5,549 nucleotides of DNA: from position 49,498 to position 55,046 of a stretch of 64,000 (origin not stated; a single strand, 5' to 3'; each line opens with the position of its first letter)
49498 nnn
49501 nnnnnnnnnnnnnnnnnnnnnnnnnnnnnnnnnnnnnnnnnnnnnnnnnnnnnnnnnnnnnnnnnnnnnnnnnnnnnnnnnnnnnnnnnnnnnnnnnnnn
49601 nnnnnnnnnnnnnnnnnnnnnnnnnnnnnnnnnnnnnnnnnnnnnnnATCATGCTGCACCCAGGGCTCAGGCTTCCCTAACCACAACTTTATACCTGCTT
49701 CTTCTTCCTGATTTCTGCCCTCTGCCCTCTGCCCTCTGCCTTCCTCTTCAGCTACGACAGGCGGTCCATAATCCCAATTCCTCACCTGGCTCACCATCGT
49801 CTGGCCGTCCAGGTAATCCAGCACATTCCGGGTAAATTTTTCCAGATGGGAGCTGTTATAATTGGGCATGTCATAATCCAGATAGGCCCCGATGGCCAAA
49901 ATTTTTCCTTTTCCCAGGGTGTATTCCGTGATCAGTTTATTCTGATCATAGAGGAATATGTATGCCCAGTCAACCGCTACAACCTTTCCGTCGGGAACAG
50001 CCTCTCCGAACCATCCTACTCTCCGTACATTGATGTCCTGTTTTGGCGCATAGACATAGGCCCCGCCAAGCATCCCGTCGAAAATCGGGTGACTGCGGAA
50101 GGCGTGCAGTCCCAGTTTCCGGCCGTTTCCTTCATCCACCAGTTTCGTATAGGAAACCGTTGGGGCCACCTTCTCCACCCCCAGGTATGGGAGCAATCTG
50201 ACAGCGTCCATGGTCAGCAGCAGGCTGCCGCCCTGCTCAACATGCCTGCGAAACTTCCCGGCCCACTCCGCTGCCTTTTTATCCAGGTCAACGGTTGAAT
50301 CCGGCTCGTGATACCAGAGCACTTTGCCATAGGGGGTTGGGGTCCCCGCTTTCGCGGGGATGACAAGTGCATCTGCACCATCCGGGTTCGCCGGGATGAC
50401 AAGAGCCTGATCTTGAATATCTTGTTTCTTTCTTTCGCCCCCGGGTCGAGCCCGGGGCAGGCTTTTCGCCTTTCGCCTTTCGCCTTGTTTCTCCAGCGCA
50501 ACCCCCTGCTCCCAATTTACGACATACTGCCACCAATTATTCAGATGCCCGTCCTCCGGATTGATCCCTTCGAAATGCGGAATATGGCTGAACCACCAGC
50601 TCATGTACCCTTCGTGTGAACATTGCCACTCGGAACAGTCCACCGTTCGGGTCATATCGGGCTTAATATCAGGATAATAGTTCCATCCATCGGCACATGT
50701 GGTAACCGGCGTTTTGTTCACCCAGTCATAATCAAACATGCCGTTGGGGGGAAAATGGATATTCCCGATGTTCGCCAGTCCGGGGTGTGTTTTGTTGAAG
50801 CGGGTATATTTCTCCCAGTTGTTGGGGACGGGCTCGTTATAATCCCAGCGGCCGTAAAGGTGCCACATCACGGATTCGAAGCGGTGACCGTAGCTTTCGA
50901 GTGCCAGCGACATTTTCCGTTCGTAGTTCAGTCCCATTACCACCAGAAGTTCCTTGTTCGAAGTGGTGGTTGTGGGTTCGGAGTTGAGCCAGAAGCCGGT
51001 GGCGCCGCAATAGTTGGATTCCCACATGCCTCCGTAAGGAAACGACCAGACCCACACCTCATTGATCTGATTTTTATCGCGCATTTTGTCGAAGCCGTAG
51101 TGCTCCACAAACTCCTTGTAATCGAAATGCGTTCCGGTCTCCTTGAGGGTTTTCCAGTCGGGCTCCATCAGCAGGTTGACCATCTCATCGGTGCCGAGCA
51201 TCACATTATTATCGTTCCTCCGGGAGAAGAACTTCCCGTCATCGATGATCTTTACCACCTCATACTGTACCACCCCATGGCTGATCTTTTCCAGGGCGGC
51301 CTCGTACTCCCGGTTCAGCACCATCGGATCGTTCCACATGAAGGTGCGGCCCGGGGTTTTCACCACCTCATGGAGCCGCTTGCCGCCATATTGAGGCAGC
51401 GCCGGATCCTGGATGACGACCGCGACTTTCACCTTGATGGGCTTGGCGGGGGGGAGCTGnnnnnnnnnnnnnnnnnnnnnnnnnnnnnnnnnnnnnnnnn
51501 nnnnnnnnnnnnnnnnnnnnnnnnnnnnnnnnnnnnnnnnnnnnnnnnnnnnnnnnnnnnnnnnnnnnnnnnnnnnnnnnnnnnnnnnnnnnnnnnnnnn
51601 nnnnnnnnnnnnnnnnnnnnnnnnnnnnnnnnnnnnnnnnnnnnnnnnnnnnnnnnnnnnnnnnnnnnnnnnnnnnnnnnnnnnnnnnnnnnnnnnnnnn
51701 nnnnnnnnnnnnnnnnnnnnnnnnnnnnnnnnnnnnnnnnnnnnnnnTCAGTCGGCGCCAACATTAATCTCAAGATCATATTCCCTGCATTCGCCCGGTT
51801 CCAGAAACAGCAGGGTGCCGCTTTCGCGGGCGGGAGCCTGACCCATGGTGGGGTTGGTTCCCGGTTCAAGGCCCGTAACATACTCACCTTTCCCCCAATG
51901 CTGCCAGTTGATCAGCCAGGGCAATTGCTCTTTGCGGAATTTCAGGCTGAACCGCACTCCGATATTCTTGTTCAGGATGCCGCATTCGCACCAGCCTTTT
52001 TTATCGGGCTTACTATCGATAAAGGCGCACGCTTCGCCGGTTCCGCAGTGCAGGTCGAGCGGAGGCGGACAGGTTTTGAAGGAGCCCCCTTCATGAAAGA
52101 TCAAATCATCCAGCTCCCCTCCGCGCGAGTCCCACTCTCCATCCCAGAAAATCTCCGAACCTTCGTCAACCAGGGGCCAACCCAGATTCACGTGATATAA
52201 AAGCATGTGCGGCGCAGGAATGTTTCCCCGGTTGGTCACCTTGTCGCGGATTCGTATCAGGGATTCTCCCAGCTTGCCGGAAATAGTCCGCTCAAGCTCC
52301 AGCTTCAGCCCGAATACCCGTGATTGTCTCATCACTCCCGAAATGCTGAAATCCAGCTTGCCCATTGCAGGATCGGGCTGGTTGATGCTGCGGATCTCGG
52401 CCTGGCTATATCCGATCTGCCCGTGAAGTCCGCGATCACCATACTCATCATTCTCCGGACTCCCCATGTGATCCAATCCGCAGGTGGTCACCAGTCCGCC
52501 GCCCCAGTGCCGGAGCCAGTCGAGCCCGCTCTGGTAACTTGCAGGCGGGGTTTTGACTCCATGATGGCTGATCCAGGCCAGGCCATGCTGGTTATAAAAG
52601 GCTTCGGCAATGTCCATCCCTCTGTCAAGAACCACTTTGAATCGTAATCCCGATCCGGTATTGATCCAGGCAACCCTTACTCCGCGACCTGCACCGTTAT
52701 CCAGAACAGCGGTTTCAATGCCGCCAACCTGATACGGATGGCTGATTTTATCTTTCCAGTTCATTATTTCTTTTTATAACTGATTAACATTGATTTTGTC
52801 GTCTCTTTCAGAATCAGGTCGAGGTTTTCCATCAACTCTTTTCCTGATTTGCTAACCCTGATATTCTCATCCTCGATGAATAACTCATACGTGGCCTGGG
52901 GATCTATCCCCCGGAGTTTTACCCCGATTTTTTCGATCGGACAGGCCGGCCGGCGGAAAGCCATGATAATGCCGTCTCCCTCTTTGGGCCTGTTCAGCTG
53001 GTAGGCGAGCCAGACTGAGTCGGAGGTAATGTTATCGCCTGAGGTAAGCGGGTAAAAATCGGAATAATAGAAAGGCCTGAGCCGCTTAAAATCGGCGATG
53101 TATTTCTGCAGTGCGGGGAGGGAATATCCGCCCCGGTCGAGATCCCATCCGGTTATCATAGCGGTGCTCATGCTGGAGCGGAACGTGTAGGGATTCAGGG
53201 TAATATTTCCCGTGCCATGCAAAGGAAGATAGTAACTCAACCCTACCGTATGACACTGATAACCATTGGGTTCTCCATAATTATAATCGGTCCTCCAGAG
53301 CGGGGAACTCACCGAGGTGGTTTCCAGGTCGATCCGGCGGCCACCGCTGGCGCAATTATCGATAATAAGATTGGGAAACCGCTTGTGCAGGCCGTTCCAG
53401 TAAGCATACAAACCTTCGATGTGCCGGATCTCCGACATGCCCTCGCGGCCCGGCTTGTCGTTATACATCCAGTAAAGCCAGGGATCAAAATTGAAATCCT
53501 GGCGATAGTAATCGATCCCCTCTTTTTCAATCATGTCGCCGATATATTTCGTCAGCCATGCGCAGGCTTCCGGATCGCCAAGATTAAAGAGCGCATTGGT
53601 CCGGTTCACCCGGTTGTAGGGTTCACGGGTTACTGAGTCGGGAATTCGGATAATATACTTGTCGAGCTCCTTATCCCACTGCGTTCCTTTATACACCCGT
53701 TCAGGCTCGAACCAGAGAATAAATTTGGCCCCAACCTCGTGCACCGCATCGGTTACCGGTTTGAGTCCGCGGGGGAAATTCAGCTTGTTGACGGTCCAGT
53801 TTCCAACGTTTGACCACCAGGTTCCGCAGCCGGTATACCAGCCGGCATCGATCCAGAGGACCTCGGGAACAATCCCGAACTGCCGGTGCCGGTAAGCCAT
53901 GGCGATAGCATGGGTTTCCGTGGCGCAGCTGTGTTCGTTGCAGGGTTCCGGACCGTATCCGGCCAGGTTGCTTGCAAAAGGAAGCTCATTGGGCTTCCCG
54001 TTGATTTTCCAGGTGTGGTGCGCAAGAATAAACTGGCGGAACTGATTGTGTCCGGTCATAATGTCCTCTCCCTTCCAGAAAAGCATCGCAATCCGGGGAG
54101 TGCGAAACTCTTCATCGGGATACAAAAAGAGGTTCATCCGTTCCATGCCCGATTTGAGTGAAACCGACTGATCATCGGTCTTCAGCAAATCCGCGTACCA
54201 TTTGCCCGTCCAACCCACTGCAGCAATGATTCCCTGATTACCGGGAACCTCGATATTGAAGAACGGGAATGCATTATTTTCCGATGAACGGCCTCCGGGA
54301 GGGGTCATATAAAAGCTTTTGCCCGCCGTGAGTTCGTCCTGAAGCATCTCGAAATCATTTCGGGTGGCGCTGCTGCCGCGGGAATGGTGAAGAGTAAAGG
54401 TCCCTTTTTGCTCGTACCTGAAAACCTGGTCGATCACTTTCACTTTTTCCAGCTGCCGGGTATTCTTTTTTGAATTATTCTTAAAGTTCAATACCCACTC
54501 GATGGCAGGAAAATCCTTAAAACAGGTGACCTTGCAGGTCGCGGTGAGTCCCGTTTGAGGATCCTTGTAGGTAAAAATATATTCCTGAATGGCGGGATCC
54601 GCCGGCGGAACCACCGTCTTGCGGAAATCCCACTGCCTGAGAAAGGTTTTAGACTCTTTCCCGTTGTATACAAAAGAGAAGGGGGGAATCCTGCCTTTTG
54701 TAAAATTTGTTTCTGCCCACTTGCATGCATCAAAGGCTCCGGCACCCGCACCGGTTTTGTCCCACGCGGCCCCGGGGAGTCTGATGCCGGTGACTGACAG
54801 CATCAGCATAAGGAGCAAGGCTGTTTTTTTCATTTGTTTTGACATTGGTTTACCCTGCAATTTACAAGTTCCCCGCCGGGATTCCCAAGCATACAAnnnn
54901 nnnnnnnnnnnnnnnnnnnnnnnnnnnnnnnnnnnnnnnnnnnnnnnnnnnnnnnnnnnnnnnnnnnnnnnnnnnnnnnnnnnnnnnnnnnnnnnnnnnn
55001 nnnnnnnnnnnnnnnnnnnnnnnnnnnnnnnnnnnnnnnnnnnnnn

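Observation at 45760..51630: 1956-codon ORF joins four enzyme-sized modules through linkers made of intergenic-type repeat modules, including an apparent stop-codon loss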

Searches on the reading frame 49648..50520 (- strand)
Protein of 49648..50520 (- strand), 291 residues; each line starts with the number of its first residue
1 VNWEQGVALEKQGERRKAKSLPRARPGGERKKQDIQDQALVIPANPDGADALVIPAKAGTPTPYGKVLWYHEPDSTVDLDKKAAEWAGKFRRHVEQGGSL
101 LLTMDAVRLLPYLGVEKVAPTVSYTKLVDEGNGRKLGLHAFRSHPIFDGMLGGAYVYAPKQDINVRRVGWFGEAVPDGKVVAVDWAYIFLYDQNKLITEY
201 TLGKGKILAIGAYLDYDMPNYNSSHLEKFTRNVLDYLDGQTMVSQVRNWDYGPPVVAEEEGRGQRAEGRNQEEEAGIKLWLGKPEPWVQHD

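Call 44: predict_structure(alignment_id=A3)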
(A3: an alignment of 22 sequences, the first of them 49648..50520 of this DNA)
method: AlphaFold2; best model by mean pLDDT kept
length: 291 residues; sequences in the alignment: 22
mean_pLDDT: 51.2   pTM: 0.54
mean pLDDT of the five models: 51.2, 49.8, 49.3, 48.4, 44.4
residues with pLDDT >= 90: 2; 70-90: 59; 50-70: 74; < 50: 156
segments of 3 or more residues with pLDDT < 50: 1-7, 13-64, 136-158, 184-195, 218-226, 242-291
pLDDT, mean of each block of 10 residues (from residue 1): 42 42 32 24 32 35 54 61 79 85 80 87 68 49 33 42 65 68 42 56 84 49 48 60 34 29 35 35 32 33
secondary structure, 60 per line:
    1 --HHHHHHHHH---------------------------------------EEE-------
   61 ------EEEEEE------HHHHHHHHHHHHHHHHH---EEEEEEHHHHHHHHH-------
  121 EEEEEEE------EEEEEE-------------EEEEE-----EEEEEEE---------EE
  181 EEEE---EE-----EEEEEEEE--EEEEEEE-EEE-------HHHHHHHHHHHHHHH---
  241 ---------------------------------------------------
elements in order: H3-11 E51-53 E67-72 H79-95 E99-104 H105-113 E121-127 E134-139 E153-157 E163-169 E179-184 E195-202 E205-211 E213-215 H223-237
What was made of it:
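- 50341..50484 (-): Linker 1 (aa 383-430). Contains (GGCGAAA)3.3 at 50464-50486, a GC hairpin at 50439-50457, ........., and GTCAT hairpin units at 50381-50400 and 50345-50364. In this clade it also replaces most of the conserved N-terminal ~45 residues of module B. AF2 pLDDT 24-35 across it (call 44).
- Disorder: AF2 gives pLDDT 24-35 over linker 1 and 29-35 over linker 2 (call 44).
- Tried and rejected: The AF2 model of linker 1 + B + linker 2 had mean pLDDT 51 (call 44).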

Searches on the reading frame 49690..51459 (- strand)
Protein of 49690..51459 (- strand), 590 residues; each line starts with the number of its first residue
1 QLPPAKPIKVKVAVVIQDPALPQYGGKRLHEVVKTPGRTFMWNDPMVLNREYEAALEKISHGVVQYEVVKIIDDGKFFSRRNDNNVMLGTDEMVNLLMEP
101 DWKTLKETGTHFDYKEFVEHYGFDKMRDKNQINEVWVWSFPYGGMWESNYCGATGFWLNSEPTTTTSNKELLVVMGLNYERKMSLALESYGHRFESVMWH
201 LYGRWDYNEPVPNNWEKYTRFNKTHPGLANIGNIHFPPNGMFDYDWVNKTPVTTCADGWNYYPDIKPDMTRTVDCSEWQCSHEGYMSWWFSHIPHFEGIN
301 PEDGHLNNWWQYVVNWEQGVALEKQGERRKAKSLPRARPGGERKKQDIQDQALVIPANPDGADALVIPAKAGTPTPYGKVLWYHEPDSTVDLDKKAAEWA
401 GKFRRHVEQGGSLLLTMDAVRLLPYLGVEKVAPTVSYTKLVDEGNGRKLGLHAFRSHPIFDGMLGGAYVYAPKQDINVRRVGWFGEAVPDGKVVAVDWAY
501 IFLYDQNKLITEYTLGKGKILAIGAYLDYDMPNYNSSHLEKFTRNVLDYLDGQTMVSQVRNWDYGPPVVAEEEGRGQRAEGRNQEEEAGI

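Call 27: search_solved_structures(query=window:49690-51459:-, max_evalue=1)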
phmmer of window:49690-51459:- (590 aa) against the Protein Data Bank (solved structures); distinct sequences matched with E-value up to 1: 2.
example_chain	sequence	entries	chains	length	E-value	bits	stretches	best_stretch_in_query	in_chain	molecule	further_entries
1pk1_B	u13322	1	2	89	0.094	14.5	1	394-449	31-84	Sex comb on midleg CG9495-PA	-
5j8y_A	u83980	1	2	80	0.57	11.9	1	394-451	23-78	Polycomb protein Scm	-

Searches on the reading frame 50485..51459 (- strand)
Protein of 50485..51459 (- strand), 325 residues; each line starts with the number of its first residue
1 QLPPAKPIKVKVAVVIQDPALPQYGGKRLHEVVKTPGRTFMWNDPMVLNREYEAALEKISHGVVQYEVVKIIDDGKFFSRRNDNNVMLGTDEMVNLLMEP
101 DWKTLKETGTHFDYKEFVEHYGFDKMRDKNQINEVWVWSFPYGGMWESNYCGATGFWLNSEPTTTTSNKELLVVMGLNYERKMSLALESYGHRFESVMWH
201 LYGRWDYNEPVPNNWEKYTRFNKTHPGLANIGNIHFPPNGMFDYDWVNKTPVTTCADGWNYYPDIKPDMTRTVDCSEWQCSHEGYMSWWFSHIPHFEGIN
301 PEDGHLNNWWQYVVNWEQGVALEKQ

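Call 26: search_protein_families(library=pfam, proteins=[window:50485-51459:-], max_evalue=1)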
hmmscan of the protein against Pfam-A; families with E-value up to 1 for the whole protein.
window:50485-51459:- (325 aa): 1 family
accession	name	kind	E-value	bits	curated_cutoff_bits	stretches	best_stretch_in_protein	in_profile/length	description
PF13947.11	GUB_WAK_bind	-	0.13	13.1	29.4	1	139-182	11-58/64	Wall-associated receptor kinase galacturonan-binding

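Call 30: find_homologous_proteins(query=window:50488-51456:-, max_evalue=0.001)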
Query window:50488-51456:- (323 aa): 214 proteins with E <= 0.001 among 407 candidates; the best 120 are listed.
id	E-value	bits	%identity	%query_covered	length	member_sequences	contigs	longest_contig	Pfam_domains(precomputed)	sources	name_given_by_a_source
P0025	4.4e-190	649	83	98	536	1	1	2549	-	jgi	jgi:hypothetical protein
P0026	1.3e-185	635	80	100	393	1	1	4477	-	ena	-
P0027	1.7e-183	628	77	100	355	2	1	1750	-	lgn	-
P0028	8.9e-178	609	79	98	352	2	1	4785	-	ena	-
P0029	7.2e-173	593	77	99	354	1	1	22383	-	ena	-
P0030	6.0e-161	554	72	98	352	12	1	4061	-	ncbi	-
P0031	2.4e-157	542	68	98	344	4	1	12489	-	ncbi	-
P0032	7.4e-154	530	68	99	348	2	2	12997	-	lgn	-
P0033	2.5e-153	529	67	99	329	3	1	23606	-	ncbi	-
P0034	1.5e-150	519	68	97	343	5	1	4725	-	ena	-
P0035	1.2e-148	513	65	98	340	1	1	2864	-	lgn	-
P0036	1.6e-143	496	64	97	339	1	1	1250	-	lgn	-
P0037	1.0e-135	471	61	100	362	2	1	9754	-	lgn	-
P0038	1.3e-135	470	61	100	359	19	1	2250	-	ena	-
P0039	5.5e-135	468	61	98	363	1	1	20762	-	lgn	-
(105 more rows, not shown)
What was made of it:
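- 50488..51456 (-): Module A (aa 59-381). Member of a widespread, uncharacterised family of standalone secreted proteins of Bacteroidota; no Pfam family. Calls 26 and 30.
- Module A alone retrieves 214 proteins; nearly all of the 120 listed are 340-390 aa (call 30).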

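Call 35: predict_structure(alignment_id=A2)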
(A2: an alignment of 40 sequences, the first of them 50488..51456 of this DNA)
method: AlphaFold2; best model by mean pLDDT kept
length: 323 residues; sequences in the alignment: 40
mean_pLDDT: 95.3   pTM: 0.92
mean pLDDT of the five models: 95.3, 95.2, 95.0, 94.4, 93.6
residues with pLDDT >= 90: 306; 70-90: 16; 50-70: 1; < 50: 0
segments of 3 or more residues with pLDDT < 50: none
pLDDT, mean of each block of 10 residues (from residue 1): 87 97 95 93 96 93 96 94 95 96 97 98 98 97 91 95 97 95 94 97 92 96 95 96 96 96 95 98 96 95 97 96 94
secondary structure, 60 per line:
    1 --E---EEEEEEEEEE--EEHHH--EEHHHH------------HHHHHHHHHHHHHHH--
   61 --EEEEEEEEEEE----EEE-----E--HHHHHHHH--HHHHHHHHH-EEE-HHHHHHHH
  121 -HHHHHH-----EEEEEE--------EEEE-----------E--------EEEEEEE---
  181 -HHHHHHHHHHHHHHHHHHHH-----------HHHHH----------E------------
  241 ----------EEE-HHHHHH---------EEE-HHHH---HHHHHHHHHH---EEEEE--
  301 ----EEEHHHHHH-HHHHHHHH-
elements in order: E7-16 H28-31 H44-58 E63-73 E78-80 H89-96 H99-107 E109-111 H113-120 H122-127 E133-138 E147-150 E171-177 H182-201 H213-217 E251-253 H255-260 E270-272 H274-277 H281-290 E294-298 E305-307 H308-313 H315-322
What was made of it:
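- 50488..51456 (-): AF2 model with pLDDT 95 (call 35).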

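Call 38: fold_search(model_id=the predicted structure, library=pdb)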
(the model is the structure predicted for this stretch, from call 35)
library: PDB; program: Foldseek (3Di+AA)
matches with E <= 10: 597; with E <= 0.001: 0
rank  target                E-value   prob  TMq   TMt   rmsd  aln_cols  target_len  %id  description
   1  4q1l_A                4.9e-03  0.99  0.28  0.40   7.1       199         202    8  Crystal structure of Leucurolysin-a complexed with an endogenous tripeptide (QSW). (released 2015-04-08)
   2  6x5x                  7.5e-03  0.98  0.28  0.42   7.2       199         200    8  Crystal structure o BmooMP-I, a P-I metalloproteinase from Bothrops moojeni (released 2020-10-07)
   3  3l0v_A                8.5e-03  0.85  0.28  0.33   8.7       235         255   13  Crystal structure of catalytic domain of TACE with the first hydantoin inhibitor occupying the S1' pocket (released 2010-03-02)
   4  4dd8_A                9.0e-03  0.95  0.27  0.39   7.1       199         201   10  ADAM-8 metalloproteinase domain with bound batimastat (released 2012-06-06)
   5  8snm_B                9.0e-03  0.87  0.29  0.21   8.2       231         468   13  Structure of mature human ADAM17/iRhom2 sheddase complex in complex with ADAM17 prodomain (released 2024-05-29)
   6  9clp_A                1.2e-02  0.95  0.27  0.22   7.3       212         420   11  Structure of ecarin from the venom of Kenyan saw-scaled viper in complex with the Fab of neutralizing antibody H11 (released 2024-09-11)
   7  3k7l                  1.3e-02  0.92  0.27  0.22   6.8       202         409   10  Structures of two elapid snake venom metalloproteases with distinct activities highlight the disulfide patterns in the D (released 2010-03-02)
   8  3k7n_A                1.3e-02  0.89  0.26  0.22   7.8       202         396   10  Structures of two elapid snake venom metalloproteases with distinct activities highlight the disulfide patterns in the (released 2010-03-02)
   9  2aig                  1.5e-02  0.94  0.28  0.41   6.6       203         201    6  ADAMALYSIN II WITH PEPTIDOMIMETIC INHIBITOR POL647 (released 1998-04-15)
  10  2w12                  1.6e-02  0.94  0.27  0.40   7.9       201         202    9  High-resolution crystal structure of the P-I snake venom metalloproteinase BaP1 in complex with a peptidomimetic: insigh (released 2009-06-16)
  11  3o64_B                1.6e-02  0.82  0.28  0.35   8.4       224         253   12  Crystal structure of catalytic domain of TACE with 2-(2-Aminothiazol-4-yl)pyrrolidine-Based Tartrate Diamides (released 2011-04-20)
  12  2fv5_B                1.7e-02  0.80  0.28  0.34   8.3       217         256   14  Crystal structure of TACE in complex with IK682 (released 2006-07-04)
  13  3b92                  1.8e-02  0.69  0.26  0.31   8.3       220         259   12  Novel thio-based TACE inhibitors Part 2: Rational design, synthesis and SAR of thiol-contaning aryl sufones (released 2007-12-18)
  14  2e3x_A                1.9e-02  0.89  0.26  0.21   7.6       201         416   10  Crystal structure of Russell's viper venom metalloproteinase (released 2007-12-11)
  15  1wni                  2.0e-02  0.93  0.28  0.42   8.0       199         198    6  Crystal Structure of H2-Proteinase (released 2004-08-17)
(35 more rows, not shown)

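Call 58: search_solved_structures(query=A2, max_evalue=1)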
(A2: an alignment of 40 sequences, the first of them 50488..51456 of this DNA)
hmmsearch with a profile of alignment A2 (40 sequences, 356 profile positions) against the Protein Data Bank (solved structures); distinct sequences matched with E-value up to 1: 1.
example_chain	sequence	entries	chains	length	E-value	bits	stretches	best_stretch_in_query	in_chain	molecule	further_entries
4yjw_A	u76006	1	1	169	0.79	11.8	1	32-119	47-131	DUF3829 family protein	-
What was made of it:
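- Tried and rejected: Module A has no Pfam family and no PDB hit by sequence or profile (calls 26, 27, 58).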

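Call 64: fold_search(model_id=the predicted structure, library=viral)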
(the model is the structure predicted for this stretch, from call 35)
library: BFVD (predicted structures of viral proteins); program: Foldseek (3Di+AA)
matches with E <= 10: 210; with E <= 0.001: 0
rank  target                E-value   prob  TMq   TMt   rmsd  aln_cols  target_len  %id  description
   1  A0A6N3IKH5            8.5e-02  0.14  0.18  0.07   9.7       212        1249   10  (no name in the UniProt tables at hand)
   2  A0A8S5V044            8.5e-02  0.13  0.20  0.21  15.6       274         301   12  MurNAc-LAA [Siphoviridae sp. ctBeL15]
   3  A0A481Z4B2            1.1e-01  0.15  0.20  0.21  11.7       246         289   10  Uncharacterized protein [Pithovirus LCPAC104]
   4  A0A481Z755            1.2e-01  0.15  0.20  0.29  10.8       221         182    8  N-formylglutamate amidohydrolase [Pithovirus LCPAC104]
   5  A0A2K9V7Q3            2.0e-01  0.10  0.20  0.13  14.7       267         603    9  Bifunctional metalloprotease ubiquitin-ligase (Fragment) [Bandra megavirus]
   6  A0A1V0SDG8            2.4e-01  0.09  0.12  0.11  10.3       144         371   12  Caspase domain protein [Indivirus ILV1]
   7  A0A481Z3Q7            2.4e-01  0.08  0.18  0.24  11.8       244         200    8  N-formylglutamate amidohydrolase [Pithovirus LCPAC103]
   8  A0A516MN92            3.4e-01  0.18  0.25  0.22   7.9       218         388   10  (no name in the UniProt tables at hand)
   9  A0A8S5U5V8            3.9e-01  0.04  0.19  0.12  15.2       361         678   11  Hydrolase-like protein [Siphoviridae sp. cteLh2]
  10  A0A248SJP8            4.7e-01  0.08  0.14  0.15  10.1       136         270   11  (no name in the UniProt tables at hand)
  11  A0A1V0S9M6            5.6e-01  0.15  0.13  0.09   6.9       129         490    8  AIR carboxylase [Catovirus CTV1]
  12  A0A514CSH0            5.6e-01  0.10  0.13  0.13  10.2        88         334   17  Uncharacterized protein [Achromobacter phage Motura]
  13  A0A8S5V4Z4            5.6e-01  0.06  0.13  0.11  10.7       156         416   10  PlyB like endolysin [Siphoviridae sp. ctjsp22]
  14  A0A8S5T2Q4            5.6e-01  0.05  0.14  0.07  17.0       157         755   12  Uncharacterized protein [Myoviridae sp. ctqfO1]
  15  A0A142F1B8            6.3e-01  0.06  0.19  0.20  12.4       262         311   10  N-acetylmuramoyl-L-alanine amidase-like protein [Bacillus phage Shbh1]
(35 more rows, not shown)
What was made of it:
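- Tried and rejected: The viral structure library gave nothing (call 64).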

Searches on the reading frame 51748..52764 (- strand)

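Call 43: search_protein_families(library=pfam, proteins=[window:51748-52764:-], max_evalue=0.00001)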
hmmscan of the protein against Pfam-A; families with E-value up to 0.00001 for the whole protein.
window:51748-52764:- (338 aa): 1 family
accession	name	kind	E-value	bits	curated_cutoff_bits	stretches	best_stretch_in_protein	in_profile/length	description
PF14486.12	DUF4432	-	4.4e-92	308.6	32.5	1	26-335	1-304/304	Domain of unknown function (DUF4432)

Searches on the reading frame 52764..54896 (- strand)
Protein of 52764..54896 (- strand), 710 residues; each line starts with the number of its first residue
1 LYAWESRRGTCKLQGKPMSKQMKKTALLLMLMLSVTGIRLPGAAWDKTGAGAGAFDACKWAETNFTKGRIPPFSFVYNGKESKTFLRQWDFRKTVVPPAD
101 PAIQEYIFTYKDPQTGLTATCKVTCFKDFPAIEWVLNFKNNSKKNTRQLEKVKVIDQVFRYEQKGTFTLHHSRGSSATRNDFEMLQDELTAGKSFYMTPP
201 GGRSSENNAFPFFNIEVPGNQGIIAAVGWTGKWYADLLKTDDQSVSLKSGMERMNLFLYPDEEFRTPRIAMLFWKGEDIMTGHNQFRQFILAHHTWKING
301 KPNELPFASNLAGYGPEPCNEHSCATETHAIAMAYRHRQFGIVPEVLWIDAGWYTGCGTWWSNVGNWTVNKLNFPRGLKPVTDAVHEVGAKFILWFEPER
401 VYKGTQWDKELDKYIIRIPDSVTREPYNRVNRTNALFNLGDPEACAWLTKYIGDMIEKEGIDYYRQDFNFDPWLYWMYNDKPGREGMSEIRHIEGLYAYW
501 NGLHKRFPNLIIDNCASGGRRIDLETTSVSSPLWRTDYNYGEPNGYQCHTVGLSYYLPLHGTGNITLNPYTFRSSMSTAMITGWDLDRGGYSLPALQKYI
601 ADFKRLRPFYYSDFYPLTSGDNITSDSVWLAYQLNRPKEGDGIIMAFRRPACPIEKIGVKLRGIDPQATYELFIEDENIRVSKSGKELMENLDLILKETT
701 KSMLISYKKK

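Call 43: search_protein_families(library=pfam, proteins=[window:52764-54896:-], max_evalue=0.00001)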
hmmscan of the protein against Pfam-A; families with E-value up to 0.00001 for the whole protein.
window:52764-54896:- (710 aa): 2 families
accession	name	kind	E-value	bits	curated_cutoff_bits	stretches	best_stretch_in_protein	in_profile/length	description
PF02065.24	Melibiase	-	2.4e-26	93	27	1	331-537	61-260/347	Melibiase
PF01055.32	Glyco_hydro_31_2nd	-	8.4e-08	32.3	23.5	1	325-469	19-157/328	Glycosyl hydrolases family 31 TIM-barrel domain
